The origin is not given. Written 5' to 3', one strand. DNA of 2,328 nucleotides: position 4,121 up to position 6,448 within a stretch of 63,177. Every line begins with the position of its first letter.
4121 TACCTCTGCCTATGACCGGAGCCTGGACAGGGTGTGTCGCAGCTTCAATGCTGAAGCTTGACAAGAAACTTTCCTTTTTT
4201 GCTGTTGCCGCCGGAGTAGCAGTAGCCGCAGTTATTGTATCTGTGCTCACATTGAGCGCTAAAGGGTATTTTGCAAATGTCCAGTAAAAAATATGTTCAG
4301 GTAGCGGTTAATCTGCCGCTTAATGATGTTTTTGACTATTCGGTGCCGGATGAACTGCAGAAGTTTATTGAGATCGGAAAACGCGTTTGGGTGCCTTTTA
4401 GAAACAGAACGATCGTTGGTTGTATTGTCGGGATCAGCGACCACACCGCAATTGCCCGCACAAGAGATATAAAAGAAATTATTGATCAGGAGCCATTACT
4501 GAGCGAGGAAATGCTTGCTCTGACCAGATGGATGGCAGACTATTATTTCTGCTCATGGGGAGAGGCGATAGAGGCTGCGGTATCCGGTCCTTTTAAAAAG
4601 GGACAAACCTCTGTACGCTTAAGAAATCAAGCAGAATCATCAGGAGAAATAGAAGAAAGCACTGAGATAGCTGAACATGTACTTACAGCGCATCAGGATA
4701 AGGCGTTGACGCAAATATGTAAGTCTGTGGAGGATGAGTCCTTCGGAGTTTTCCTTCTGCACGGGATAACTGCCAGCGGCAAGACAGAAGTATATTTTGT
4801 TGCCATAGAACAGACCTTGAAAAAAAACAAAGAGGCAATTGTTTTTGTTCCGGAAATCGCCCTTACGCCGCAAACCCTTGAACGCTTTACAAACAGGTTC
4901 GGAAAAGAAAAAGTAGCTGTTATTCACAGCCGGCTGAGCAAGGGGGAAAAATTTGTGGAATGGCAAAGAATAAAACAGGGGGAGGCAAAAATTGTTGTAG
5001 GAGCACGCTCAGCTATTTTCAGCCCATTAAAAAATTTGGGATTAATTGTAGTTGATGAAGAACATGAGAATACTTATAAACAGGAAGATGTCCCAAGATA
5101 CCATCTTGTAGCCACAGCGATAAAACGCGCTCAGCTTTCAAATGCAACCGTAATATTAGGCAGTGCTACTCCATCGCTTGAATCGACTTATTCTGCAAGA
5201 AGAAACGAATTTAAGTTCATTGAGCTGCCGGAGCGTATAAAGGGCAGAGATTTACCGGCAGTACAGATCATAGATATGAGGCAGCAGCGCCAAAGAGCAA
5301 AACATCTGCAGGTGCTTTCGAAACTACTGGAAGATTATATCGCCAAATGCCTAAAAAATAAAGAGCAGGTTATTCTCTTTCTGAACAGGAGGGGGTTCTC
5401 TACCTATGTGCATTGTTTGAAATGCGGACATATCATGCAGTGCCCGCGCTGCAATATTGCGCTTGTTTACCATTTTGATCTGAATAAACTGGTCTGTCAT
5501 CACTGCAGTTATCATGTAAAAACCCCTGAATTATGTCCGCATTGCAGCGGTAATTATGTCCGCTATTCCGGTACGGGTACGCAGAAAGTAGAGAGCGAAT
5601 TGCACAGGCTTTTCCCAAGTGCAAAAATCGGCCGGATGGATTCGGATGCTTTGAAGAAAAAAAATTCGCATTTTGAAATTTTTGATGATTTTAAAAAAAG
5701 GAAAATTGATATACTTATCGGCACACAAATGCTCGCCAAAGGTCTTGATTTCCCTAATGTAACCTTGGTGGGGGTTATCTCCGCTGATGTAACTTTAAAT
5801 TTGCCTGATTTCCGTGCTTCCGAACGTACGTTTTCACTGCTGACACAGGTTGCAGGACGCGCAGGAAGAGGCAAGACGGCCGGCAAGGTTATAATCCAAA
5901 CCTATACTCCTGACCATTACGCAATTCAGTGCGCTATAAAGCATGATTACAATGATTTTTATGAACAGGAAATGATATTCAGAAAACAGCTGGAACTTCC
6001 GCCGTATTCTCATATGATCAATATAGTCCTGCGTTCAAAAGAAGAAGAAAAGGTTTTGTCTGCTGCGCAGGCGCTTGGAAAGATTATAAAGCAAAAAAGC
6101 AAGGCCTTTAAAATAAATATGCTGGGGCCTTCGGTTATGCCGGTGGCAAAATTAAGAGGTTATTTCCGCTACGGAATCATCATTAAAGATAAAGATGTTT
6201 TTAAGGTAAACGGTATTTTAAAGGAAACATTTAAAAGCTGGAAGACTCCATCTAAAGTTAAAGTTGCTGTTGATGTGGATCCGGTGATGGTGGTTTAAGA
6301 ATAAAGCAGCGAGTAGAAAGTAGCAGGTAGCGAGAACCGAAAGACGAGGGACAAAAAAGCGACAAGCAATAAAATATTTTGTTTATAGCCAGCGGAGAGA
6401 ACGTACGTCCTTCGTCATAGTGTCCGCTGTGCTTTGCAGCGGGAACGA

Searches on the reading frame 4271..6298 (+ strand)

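Call 74: search_protein_families(library=pfam, proteins=[window:4271-6298:+], max_evalue=0.0001)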
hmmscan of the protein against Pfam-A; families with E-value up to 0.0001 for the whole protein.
window:4271-6298:+ (675 aa): 6 families
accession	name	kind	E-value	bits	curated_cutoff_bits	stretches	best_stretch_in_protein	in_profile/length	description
PF17764.6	PriA_3primeBD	-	1.3e-30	105.5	22.7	1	10-104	1-95/96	3'DNA-binding domain (3'BD)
PF00270.35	DEAD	-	9.9e-21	74.6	26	1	140-304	2-162/167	DEAD/DEAH box helicase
PF18074.6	PriA_C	-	2.8e-20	73.4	26.9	1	578-671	1-95/95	Primosomal protein N C-terminal domain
PF04851.21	ResIII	-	5.5e-18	65.8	22.5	1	137-302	3-163/164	Type III restriction enzyme, res subunit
PF00271.37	Helicase_C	-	1.1e-15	58.3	23.5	1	442-534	32-109/110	Helicase conserved C-terminal domain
PF18319.7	Zn_ribbon_PriA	-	1.7e-08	34.7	26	1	391-415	1-25/27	PriA DNA helicase Cys-rich region (CRR) domain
